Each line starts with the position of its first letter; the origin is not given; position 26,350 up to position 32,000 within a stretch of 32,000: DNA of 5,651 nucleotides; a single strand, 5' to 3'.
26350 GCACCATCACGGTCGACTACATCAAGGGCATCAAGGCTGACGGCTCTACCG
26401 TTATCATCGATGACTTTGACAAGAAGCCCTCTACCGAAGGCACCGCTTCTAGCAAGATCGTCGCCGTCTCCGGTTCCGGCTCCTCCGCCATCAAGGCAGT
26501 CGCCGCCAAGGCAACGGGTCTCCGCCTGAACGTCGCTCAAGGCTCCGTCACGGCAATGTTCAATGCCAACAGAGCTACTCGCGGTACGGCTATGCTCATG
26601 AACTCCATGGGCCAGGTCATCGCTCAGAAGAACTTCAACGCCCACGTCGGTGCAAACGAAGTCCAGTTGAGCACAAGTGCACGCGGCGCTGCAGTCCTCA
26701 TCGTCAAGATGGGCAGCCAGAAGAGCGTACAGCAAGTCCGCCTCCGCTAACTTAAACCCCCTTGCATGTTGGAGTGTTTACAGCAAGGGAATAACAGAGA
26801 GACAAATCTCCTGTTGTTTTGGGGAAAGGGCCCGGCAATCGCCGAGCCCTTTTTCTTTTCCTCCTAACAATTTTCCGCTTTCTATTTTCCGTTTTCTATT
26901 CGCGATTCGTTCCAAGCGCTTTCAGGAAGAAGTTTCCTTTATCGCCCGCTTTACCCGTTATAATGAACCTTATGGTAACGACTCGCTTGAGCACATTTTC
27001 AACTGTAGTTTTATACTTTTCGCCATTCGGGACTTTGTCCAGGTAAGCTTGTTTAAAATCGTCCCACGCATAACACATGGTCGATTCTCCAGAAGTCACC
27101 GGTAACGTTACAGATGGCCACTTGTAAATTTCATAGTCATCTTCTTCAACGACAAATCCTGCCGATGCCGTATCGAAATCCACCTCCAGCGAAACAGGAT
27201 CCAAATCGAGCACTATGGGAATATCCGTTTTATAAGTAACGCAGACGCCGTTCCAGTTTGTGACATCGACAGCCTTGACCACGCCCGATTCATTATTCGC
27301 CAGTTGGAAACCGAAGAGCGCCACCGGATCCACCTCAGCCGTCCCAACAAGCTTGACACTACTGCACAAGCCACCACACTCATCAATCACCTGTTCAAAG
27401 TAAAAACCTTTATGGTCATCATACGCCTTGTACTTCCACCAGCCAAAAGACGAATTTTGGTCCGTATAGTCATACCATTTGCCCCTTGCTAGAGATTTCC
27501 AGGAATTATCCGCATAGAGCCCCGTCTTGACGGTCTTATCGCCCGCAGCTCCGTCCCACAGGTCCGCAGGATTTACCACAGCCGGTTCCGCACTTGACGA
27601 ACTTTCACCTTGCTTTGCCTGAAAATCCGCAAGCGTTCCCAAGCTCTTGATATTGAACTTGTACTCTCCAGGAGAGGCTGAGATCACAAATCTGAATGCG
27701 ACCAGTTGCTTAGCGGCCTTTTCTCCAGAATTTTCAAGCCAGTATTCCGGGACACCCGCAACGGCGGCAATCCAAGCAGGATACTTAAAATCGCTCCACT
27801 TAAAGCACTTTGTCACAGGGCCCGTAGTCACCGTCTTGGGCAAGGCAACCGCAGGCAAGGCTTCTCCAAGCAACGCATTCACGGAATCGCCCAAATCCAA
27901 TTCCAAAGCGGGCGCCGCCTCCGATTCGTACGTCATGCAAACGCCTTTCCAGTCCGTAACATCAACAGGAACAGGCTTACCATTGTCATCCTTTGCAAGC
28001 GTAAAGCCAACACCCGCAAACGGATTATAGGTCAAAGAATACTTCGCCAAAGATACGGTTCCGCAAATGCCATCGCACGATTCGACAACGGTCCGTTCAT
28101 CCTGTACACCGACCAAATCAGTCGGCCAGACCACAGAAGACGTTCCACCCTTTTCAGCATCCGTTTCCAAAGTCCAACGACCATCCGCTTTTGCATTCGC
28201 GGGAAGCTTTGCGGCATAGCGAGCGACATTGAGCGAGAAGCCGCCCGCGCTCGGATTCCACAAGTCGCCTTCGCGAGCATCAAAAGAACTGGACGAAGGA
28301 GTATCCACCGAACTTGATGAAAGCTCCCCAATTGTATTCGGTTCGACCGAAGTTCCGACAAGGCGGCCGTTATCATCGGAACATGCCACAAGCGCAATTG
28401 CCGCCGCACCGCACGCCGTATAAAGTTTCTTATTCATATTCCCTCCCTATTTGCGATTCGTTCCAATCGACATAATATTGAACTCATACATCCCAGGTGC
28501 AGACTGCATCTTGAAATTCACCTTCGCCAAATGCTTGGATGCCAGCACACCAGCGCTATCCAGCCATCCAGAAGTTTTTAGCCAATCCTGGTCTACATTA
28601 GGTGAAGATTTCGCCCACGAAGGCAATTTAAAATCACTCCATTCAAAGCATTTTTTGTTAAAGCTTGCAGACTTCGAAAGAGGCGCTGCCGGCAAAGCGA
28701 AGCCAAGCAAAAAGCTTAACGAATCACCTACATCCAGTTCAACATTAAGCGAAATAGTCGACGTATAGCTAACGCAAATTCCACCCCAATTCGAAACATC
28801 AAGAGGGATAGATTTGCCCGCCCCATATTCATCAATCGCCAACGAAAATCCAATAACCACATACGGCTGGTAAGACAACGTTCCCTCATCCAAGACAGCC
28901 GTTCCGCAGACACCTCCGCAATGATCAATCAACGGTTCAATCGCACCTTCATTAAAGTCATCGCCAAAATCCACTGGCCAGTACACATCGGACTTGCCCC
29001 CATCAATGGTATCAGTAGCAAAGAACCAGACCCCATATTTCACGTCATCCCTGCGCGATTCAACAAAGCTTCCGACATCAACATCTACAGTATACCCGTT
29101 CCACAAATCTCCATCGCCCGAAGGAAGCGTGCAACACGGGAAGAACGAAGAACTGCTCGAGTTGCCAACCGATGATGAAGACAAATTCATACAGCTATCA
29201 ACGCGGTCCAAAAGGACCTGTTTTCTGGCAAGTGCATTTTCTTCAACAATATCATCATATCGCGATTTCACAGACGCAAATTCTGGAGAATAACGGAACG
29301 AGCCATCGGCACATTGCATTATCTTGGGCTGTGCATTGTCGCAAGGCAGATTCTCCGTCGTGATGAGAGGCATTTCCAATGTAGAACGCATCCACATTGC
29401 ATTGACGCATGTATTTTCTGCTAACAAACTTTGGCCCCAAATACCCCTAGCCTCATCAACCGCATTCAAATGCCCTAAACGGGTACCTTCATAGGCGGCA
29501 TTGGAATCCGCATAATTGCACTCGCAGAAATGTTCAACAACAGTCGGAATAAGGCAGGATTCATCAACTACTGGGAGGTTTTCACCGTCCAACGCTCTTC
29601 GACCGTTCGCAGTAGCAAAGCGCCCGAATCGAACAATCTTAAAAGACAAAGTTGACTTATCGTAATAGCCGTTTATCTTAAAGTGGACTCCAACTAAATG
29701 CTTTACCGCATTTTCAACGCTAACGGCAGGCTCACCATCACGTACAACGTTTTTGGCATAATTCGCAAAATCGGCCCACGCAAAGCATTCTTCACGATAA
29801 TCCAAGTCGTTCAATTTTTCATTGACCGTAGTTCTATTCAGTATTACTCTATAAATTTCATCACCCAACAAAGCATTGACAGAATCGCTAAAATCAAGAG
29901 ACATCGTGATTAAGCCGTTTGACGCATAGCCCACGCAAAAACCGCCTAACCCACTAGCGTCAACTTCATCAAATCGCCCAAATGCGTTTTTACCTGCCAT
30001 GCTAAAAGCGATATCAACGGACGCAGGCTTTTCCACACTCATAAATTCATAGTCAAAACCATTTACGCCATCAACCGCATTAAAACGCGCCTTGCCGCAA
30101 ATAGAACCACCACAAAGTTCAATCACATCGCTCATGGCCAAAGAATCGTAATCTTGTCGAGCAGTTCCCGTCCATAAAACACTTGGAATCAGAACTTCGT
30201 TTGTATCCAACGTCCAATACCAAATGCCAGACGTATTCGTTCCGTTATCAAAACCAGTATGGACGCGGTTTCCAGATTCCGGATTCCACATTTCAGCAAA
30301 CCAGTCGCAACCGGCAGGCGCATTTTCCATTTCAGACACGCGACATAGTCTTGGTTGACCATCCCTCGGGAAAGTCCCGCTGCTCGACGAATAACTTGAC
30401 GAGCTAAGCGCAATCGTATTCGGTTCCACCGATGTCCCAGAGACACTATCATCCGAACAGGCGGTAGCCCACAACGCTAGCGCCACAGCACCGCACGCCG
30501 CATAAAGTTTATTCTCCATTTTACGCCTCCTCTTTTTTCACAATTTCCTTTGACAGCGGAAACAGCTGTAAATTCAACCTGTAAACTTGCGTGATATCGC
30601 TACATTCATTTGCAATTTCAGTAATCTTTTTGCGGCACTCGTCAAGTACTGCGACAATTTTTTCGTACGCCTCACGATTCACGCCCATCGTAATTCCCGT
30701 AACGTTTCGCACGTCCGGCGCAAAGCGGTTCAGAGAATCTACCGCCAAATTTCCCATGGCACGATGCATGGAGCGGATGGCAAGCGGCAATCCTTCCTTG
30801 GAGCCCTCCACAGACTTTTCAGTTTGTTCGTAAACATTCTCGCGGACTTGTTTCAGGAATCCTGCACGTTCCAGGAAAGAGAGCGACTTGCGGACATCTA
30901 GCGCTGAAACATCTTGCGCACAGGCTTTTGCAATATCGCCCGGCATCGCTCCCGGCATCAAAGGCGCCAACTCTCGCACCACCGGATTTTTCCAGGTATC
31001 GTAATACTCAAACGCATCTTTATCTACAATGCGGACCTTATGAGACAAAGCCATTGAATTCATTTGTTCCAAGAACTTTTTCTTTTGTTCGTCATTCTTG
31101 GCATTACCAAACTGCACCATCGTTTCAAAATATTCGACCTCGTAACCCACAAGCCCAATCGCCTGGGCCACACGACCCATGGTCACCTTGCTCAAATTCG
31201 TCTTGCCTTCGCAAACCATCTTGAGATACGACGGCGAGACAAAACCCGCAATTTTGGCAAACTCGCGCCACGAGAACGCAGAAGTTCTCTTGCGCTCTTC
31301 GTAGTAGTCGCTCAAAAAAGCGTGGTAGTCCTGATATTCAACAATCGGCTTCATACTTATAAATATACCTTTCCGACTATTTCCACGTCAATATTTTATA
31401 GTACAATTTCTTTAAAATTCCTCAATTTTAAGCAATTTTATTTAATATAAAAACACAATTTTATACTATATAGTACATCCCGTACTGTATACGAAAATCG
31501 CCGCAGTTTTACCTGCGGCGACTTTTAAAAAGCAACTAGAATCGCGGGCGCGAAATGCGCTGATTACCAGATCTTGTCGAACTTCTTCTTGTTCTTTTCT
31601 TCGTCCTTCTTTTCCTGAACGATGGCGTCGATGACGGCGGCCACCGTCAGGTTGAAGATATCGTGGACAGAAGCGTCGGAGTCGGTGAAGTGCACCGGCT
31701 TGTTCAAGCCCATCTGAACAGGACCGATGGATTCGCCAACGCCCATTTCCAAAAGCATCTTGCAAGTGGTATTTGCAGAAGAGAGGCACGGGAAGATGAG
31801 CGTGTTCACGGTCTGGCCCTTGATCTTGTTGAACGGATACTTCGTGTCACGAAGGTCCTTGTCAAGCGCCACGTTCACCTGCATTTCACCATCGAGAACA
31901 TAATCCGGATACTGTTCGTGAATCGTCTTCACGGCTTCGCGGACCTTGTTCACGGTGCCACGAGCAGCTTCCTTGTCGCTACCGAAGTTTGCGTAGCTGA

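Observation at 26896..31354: Tightly coupled operon: TIGR02147/DUF4423-like HTH regulator plus two paralogous dual-module lipoproteins, tail-to-tail with a GH5 cellulase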

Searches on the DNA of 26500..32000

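Call 70: search_rna_families(source=window, start=26500, end=32000, threshold=evalue, max_evalue=1)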
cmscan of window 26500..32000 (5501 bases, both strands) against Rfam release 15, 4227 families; matches with E-value up to 1: 0.
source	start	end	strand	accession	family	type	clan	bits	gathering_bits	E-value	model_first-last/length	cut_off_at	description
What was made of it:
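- Tried and rejected: No Rfam match in or around the operon (call 70).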

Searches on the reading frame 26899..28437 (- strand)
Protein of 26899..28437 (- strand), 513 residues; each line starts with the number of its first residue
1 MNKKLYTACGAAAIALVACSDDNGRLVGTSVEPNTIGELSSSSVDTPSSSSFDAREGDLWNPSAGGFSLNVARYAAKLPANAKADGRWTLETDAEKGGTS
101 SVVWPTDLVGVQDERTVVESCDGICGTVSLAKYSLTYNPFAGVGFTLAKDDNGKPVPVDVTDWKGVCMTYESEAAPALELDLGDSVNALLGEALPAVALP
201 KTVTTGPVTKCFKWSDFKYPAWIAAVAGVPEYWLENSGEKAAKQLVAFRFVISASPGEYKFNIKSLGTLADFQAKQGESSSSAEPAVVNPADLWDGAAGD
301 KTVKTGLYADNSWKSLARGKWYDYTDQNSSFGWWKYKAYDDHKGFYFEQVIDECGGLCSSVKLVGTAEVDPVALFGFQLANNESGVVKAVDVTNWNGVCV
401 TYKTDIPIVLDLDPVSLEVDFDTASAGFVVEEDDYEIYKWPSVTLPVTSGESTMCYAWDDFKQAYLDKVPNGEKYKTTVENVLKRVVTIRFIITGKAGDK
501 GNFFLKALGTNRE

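Call 3: search_protein_families(library=pfam, proteins=[window:26899-28437:-], max_evalue=1)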
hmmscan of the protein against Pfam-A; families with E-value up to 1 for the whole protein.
window:26899-28437:- (513 aa): 0 families

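Call 4: search_protein_families(library=ncbifam, proteins=[window:26899-28437:-], max_evalue=1)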
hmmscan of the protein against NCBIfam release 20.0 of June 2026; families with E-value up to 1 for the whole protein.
window:26899-28437:- (513 aa): 0 families

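Call 7: find_homologous_proteins(query=window:26899-28437:-)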
Query window:26899-28437:- (513 aa): 151 proteins with E <= 0.001 among 8000 candidates; the best 120 are listed.
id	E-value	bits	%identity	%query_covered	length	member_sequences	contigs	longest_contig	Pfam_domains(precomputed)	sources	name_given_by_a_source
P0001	0.0e+0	1160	98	100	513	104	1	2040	-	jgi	jgi:hypothetical protein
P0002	9.0e-293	990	84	100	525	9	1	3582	-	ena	-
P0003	2.9e-238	810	70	100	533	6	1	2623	-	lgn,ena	-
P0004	3.4e-223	760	67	98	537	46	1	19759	-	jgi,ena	-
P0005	3.6e-196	671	57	100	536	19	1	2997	-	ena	-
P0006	1.3e-186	640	58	100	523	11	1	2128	-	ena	-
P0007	1.6e-181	623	43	98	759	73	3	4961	-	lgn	-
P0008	2.3e-173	596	42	99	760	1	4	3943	-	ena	-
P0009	2.3e-173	596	42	99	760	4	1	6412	-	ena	-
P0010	3.1e-173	595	42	99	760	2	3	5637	-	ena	-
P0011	3.4e-172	592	42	99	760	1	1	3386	-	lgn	-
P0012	3.5e-172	592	42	99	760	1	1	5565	-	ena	-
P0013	4.0e-172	592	42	99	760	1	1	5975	-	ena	-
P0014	8.6e-169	581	42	99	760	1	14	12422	-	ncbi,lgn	-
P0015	9.9e-169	581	53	100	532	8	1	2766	-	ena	-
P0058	8.1e-113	396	39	99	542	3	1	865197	-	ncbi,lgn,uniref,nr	ncbi:hypothetical protein [Fibrobacter sp. UWB11]|uniref:hypothetical protein n=1 Tax=Fibrobacter sp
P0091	1.9e-51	194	45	44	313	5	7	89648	-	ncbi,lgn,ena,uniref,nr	ncbi:hypothetical protein [Fibrobacter succinogenes]|uniref:hypothetical protein n=1 Tax=Fibrobacter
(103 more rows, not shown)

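Call 10: find_encoding_contigs(protein=P0058, flank=8000, max_places=3)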
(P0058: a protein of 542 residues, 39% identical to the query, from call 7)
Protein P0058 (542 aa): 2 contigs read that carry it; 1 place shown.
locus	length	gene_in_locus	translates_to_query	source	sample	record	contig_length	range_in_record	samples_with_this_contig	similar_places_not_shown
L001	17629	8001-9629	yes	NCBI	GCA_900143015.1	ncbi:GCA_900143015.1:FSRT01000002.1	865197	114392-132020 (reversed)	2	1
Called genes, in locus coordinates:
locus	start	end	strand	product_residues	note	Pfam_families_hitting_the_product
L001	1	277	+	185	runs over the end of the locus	-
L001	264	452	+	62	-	-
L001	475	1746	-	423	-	PF00675:Peptidase_M16, PF05193:Peptidase_M16_C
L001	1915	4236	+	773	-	PF00390:malic, PF03949:Malic_M, PF01515:PTA_PTB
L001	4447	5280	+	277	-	PF14394:DUF4423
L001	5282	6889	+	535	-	-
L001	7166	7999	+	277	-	PF14394:DUF4423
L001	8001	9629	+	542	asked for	-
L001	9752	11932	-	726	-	PF00150:Cellulase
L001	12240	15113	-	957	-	PF02739:5_3_exonuc_N, PF01367:5_3_exonuc, PF01612:DNA_pol_A_exo1, PF00476:DNA_pol_A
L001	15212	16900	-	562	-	PF03853:YjeF_N, PF01256:Carb_kinase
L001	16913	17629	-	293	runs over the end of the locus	PF13505:OMP_b-brl (weak), PF13568:OMP_b-brl_2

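Call 11: find_encoding_contigs(protein=P0091, flank=8000, max_places=3)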
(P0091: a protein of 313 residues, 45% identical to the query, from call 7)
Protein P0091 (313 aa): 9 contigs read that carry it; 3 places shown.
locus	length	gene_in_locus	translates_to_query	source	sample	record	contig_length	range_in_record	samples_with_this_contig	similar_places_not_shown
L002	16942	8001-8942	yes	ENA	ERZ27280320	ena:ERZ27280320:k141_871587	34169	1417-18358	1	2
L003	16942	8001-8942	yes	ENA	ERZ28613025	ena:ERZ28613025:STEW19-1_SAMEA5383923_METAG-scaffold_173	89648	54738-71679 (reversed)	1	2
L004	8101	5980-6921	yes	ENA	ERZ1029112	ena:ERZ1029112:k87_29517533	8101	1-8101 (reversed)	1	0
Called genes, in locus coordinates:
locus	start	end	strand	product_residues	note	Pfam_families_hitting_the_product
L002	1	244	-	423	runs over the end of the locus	PF00675:Peptidase_M16, PF05193:Peptidase_M16_C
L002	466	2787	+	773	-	PF00390:malic, PF03949:Malic_M, PF01515:PTA_PTB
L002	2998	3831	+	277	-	PF14394:DUF4423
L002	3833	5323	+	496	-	-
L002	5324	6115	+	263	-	-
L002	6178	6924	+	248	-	-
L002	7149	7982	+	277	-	PF14394:DUF4423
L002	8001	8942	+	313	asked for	-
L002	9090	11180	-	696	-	PF00150:Cellulase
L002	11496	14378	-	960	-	PF02739:5_3_exonuc_N, PF01367:5_3_exonuc, PF01612:DNA_pol_A_exo1, PF00476:DNA_pol_A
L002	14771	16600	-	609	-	PF03853:YjeF_N, PF01256:Carb_kinase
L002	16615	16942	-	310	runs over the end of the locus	PF13568:OMP_b-brl_2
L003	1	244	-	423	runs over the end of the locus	PF00675:Peptidase_M16, PF05193:Peptidase_M16_C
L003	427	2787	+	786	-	PF00390:malic, PF03949:Malic_M, PF01515:PTA_PTB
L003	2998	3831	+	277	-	PF14394:DUF4423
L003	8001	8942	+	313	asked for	-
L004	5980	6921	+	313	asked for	-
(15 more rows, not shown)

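Call 13: find_encoding_contigs(protein=window:26899-28437:-, flank=10000, max_places=4)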
Protein window:26899-28437:- (513 aa): 23 contigs read that carry it; 4 places shown.
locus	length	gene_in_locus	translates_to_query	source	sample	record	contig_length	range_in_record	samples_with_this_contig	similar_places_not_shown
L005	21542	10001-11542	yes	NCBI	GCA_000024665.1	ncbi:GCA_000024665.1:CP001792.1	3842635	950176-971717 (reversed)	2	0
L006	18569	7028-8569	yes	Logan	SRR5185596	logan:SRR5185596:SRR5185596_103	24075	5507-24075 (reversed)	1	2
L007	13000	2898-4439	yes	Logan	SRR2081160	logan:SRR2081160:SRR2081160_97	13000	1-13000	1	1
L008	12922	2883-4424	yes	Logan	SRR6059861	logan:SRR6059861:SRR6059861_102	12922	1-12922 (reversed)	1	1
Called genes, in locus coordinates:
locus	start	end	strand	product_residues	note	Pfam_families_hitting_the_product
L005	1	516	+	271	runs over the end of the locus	-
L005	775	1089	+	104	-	PF04365:BrnT_toxin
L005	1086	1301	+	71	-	PF12441:CopG_antitoxin, PF14384:BrnA_antitoxin (weak)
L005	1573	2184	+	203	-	PF05198:IF3_N, PF00707:IF3_C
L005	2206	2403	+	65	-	PF01632:Ribosomal_L35p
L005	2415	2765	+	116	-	PF00453:Ribosomal_L20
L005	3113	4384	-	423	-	PF00675:Peptidase_M16, PF05193:Peptidase_M16_C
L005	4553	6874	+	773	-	PF00390:malic, PF03949:Malic_M, PF01515:PTA_PTB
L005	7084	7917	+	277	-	PF14394:DUF4423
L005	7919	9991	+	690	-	-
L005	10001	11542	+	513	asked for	-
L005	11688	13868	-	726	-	PF00150:Cellulase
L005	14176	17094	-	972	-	PF02739:5_3_exonuc_N, PF01367:5_3_exonuc, PF01612:DNA_pol_A_exo1, PF00476:DNA_pol_A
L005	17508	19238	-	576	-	PF03853:YjeF_N, PF01256:Carb_kinase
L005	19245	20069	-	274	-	PF13568:OMP_b-brl_2, PF13505:OMP_b-brl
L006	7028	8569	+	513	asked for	-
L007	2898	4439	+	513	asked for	-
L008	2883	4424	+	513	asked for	-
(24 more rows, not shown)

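Call 92: search_protein_families(library=padloc, proteins=[window:26899-28437:-], max_evalue=0.1)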
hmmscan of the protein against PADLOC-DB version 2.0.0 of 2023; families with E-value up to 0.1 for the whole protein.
window:26899-28437:- (513 aa): 0 families
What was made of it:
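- On Known anti-phage defence systems (PADLOC) / phage protein families (PHROGs): No PADLOC hit (call 92).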

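Call 93: search_protein_families(library=phrogs, proteins=[window:26899-28437:-], max_evalue=0.1)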
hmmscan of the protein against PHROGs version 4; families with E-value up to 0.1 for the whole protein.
window:26899-28437:- (513 aa): 0 families
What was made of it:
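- No hit in PADLOC or PHROGs (calls 92, 93).
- Tried and rejected: No PADLOC or meaningful PHROGs match (calls 92, 93).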
